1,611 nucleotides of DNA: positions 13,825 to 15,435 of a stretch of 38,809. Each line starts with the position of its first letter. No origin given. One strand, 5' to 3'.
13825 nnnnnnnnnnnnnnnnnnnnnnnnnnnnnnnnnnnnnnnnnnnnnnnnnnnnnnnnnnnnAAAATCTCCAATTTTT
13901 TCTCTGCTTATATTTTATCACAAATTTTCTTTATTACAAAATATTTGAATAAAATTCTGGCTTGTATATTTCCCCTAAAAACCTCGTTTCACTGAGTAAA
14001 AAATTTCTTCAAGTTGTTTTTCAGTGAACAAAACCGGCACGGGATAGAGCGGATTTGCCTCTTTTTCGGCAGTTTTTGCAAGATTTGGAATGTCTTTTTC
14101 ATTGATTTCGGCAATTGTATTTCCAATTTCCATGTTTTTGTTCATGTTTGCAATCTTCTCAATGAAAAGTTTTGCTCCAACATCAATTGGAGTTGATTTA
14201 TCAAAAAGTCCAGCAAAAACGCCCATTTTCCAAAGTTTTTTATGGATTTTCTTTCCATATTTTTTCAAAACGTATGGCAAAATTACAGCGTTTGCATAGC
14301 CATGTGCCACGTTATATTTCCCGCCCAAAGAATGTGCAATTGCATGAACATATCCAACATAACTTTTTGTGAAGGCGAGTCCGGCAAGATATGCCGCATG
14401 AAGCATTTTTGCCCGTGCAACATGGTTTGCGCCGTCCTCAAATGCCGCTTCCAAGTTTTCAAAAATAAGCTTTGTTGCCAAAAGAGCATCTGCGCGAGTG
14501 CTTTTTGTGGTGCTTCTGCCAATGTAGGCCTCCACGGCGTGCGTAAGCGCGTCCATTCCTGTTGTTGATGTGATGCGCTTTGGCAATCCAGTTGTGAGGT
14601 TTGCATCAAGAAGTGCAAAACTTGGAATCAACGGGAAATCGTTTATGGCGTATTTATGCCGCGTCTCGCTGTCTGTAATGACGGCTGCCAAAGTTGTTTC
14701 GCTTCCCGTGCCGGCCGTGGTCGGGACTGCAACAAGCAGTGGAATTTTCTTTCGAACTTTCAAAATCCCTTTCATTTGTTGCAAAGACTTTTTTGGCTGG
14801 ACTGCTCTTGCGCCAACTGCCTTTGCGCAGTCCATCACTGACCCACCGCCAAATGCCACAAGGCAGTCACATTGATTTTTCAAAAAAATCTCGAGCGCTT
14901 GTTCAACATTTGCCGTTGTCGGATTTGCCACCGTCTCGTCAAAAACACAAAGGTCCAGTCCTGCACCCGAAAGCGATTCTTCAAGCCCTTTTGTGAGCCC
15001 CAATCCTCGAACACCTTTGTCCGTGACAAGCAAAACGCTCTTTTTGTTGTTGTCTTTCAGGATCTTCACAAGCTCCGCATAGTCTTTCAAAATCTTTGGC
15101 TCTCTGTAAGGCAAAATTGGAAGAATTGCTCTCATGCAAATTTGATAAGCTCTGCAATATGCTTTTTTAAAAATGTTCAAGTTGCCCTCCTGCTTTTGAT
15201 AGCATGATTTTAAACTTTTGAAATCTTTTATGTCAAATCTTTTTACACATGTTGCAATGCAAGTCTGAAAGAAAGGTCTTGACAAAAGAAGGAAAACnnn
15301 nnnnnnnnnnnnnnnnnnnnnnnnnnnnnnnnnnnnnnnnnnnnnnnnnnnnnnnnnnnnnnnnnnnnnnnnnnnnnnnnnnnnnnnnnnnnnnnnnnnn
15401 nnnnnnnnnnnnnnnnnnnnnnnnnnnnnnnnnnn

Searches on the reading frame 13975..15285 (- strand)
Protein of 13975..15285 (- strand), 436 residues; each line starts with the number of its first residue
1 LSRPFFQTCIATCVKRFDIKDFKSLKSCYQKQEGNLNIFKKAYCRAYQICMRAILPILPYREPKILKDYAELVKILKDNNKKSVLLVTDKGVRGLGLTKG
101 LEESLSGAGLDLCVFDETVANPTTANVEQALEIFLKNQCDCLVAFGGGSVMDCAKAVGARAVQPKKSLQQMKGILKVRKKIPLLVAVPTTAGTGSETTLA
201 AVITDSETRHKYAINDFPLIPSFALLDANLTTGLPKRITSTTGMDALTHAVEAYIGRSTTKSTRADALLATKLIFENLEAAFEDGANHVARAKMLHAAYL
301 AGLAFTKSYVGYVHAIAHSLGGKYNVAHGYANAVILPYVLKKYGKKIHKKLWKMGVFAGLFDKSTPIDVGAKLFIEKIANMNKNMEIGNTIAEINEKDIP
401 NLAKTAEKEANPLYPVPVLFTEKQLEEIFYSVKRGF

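Call 71: search_protein_families(library=pfam, proteins=[window:13975-15285:-], max_evalue=0.0001)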
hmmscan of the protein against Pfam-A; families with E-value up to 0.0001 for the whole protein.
window:13975-15285:- (436 aa): 3 families
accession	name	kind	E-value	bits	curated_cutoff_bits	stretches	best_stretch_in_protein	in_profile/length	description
PF00465.25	Fe-ADH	-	2.5e-43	148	31.3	1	70-227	12-167/168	Iron-containing alcohol dehydrogenase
PF25137.1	ADH_Fe_C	-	1.9e-39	135.9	27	1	240-430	2-191/194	Fe-containing alcohol dehydrogenase family, C-terminal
PF13685.12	Fe-ADH_2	-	7e-11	42.8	28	1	71-161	9-97/149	Iron-containing alcohol dehydrogenase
